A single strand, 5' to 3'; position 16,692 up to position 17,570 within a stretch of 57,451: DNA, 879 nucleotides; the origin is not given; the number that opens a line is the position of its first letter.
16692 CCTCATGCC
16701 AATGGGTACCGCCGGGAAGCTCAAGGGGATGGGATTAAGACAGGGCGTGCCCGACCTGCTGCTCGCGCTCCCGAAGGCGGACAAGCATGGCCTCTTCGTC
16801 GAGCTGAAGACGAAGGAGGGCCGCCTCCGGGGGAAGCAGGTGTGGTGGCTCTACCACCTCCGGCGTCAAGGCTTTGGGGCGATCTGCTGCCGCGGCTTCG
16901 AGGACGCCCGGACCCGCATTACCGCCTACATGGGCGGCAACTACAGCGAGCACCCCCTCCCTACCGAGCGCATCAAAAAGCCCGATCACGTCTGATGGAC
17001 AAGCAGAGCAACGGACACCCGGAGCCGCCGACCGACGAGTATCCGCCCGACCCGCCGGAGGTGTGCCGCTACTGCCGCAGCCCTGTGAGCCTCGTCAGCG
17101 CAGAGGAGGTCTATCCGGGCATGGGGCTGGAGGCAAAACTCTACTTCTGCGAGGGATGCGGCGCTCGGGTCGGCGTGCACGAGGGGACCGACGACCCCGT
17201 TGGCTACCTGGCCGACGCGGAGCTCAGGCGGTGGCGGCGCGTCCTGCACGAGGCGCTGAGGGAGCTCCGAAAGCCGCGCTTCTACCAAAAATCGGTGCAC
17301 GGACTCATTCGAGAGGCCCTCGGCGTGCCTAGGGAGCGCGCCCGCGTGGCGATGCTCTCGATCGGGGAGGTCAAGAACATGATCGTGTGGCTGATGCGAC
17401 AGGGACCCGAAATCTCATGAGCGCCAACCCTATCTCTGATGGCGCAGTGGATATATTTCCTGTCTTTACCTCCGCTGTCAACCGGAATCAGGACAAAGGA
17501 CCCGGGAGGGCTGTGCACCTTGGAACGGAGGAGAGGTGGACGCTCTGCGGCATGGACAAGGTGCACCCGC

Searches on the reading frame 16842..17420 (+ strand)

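Call 18: search_protein_families(library=pfam, proteins=[window:16842-17420:+], max_evalue=0.001)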
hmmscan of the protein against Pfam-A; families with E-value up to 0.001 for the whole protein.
window:16842-17420:+ (192 aa): 1 family
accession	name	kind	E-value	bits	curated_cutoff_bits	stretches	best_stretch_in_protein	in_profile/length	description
PF11672.13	DUF3268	-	3.6e-22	79.4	28.4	1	73-181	3-115/121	zinc-finger-containing domain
